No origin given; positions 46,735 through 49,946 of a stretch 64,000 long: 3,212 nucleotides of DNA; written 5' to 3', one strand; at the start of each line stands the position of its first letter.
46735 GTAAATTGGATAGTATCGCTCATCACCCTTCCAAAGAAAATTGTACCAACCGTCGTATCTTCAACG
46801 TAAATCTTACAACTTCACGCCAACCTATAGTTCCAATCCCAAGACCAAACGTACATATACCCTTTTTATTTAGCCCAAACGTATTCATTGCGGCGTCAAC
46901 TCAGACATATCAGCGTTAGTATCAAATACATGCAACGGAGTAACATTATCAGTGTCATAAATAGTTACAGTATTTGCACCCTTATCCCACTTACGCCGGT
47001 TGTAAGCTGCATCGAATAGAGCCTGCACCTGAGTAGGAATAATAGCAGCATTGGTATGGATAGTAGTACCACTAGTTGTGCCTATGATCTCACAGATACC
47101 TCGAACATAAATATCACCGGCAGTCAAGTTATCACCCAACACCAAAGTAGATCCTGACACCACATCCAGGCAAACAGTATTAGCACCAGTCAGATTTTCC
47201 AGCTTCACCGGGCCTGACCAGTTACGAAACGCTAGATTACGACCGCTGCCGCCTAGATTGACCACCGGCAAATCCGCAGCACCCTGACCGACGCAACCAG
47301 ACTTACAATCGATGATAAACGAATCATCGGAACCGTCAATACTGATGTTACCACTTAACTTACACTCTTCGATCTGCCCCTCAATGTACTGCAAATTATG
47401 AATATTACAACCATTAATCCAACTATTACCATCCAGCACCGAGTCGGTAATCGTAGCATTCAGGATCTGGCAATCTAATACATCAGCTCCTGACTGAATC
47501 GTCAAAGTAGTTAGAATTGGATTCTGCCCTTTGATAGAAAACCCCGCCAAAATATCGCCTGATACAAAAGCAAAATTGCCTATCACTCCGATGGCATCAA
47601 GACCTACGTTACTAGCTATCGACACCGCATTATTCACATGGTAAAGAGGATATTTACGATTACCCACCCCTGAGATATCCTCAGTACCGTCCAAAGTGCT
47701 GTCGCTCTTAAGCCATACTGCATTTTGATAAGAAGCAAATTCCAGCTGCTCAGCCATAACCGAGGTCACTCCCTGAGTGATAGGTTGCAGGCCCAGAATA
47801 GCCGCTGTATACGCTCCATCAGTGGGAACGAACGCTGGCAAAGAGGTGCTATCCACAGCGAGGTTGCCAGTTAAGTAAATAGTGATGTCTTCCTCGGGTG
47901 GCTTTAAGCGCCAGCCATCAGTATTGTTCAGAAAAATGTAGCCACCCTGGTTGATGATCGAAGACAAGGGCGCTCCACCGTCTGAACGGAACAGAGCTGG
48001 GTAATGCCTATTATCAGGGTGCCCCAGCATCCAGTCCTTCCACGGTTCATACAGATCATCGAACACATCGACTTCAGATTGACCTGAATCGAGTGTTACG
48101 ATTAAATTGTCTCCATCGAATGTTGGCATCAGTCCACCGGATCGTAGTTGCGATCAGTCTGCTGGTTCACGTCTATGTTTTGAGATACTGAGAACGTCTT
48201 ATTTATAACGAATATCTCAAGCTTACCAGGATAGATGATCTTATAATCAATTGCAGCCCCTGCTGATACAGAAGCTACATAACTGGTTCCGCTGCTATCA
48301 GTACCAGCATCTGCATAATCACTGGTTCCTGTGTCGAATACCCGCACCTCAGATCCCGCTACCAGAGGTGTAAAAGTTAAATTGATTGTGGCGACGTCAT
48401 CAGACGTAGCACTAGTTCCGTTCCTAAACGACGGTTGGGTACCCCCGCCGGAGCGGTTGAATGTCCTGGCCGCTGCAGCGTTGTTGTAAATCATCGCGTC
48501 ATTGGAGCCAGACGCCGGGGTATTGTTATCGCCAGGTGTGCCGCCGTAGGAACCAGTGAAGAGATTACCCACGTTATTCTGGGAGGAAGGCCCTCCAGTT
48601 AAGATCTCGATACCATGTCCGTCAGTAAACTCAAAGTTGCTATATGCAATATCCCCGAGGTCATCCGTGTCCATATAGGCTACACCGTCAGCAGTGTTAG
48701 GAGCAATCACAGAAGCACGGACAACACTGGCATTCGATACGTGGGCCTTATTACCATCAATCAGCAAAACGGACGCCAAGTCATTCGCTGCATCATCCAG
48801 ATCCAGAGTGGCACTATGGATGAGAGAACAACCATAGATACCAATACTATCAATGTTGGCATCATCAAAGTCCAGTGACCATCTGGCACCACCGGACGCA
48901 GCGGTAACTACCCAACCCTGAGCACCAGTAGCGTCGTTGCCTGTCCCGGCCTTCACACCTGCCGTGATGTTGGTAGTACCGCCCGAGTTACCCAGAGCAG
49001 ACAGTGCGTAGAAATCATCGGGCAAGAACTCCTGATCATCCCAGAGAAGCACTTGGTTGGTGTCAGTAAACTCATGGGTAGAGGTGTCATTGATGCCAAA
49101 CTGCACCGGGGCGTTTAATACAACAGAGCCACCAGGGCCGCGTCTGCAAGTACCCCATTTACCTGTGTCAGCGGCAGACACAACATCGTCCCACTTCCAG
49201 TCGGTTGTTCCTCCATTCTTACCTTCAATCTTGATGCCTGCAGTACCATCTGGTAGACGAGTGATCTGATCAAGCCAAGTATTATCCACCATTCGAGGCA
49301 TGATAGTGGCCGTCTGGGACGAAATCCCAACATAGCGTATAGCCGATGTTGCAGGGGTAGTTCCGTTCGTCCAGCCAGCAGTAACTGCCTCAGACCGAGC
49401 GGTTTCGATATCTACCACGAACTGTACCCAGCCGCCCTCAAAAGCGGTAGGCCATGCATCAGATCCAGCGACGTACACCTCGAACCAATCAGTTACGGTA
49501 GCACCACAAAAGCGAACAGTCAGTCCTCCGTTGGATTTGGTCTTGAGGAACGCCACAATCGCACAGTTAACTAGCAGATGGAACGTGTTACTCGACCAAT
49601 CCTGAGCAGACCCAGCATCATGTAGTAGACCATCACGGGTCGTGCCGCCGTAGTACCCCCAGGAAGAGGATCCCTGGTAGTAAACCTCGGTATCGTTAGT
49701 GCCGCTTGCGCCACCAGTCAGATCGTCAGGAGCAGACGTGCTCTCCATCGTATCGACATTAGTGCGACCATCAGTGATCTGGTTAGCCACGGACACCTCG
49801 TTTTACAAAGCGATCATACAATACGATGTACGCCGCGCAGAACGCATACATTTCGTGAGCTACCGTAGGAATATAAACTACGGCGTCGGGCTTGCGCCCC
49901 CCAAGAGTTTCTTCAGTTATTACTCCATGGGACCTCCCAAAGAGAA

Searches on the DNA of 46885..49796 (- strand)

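Call 13: search_dna_similar(query=window:46885-49796:-, collection=phages, mode=distant, max_rows=10)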
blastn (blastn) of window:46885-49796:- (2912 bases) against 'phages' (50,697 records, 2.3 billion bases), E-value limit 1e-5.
No match.
